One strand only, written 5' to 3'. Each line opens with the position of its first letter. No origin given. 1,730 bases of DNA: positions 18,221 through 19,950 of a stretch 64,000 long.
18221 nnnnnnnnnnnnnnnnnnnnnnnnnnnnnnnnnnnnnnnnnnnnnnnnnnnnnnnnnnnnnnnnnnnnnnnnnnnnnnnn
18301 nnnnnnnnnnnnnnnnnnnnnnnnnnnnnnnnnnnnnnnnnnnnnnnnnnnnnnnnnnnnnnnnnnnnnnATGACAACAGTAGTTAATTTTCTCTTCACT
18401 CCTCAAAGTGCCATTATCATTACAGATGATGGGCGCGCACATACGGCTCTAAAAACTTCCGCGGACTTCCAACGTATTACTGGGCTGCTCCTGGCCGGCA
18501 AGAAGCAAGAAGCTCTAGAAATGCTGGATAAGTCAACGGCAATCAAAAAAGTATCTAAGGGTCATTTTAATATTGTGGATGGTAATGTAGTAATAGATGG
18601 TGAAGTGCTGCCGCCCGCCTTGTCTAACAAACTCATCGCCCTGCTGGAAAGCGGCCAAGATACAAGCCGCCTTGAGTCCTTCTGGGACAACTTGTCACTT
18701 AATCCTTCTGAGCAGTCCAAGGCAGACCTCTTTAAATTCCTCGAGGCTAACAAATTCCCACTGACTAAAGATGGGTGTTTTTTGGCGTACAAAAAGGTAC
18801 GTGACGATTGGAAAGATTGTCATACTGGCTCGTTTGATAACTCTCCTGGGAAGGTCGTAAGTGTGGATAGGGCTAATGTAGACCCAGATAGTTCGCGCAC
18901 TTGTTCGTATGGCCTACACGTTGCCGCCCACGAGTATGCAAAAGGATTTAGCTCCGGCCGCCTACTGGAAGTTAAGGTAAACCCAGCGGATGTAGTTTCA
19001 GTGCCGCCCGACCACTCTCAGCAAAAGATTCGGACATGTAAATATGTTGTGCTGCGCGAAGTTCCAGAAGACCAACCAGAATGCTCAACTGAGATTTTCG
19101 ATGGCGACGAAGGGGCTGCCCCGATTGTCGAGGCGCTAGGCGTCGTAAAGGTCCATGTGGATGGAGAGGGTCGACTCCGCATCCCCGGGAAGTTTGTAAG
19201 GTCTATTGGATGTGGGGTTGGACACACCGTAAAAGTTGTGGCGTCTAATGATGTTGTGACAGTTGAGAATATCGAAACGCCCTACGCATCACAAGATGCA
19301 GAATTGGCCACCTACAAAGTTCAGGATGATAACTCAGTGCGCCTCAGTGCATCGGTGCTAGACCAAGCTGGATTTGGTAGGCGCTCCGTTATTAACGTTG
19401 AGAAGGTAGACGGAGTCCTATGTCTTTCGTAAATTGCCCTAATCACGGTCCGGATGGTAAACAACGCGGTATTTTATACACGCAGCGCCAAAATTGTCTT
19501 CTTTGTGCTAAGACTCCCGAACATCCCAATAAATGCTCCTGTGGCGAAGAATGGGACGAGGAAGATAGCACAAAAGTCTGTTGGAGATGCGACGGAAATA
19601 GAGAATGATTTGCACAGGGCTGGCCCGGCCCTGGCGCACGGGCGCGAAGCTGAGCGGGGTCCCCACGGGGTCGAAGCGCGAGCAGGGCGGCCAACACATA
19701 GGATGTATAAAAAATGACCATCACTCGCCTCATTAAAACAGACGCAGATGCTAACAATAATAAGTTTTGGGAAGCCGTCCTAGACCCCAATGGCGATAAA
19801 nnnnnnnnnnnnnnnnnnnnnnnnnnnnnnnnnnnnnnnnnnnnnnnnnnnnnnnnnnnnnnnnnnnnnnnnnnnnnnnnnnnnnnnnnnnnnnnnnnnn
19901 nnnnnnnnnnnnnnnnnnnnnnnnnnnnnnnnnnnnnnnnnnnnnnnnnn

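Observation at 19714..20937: Phage PARP homolog: WGR domain fused to an H-Y-E PARP catalytic domain, coupled to a 249-aa partner gene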

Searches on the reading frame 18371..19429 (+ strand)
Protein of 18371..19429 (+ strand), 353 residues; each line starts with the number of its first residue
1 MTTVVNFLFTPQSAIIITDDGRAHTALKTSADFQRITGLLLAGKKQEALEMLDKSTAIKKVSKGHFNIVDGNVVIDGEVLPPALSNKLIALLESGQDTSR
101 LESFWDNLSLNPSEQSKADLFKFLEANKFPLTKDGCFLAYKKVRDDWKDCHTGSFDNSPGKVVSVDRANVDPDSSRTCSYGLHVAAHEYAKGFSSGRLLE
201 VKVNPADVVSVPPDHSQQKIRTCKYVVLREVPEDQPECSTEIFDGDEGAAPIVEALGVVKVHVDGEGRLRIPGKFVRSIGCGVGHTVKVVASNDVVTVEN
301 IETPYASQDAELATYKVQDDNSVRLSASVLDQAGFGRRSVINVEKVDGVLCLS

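Call 3: search_protein_families(library=pfam, proteins=[window:18371-19429:+], max_evalue=0.1)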
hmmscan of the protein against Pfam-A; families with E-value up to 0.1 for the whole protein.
window:18371-19429:+ (353 aa): 0 families

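Call 4: search_protein_families(library=phrogs, proteins=[window:18371-19429:+], max_evalue=0.01)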
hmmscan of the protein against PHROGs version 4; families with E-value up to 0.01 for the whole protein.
window:18371-19429:+ (353 aa): 5 families
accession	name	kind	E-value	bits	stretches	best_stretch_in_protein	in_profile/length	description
phrog_609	-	lysis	2.7e-66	225.3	1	11-235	822-1048/1055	RIIB lysis inhibitor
phrog_11221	-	lysis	9.4e-42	144.8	1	11-235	12-241/543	RIIB lysis inhibitor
phrog_36818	-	lysis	4.6e-39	134.7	1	94-231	3-145/163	RIIB lysis inhibitor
phrog_3803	-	lysis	1.7e-35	124.2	1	13-230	286-511/530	RIIB lysis inhibitor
phrog_2886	-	lysis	4.2e-33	116.1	1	114-236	210-337/552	RIIB lysis inhibitor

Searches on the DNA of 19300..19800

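Call 64: search_rna_families(source=window, start=19300, end=19800, threshold=evalue, max_evalue=1)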
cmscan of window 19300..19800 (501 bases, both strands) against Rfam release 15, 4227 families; matches with E-value up to 1: 1.
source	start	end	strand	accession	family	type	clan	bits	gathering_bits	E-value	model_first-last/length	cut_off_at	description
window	19463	19586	-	RF02994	IMPDH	Gene; sRNA;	-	18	95.4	0.38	1-108/108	no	IMPDH RNA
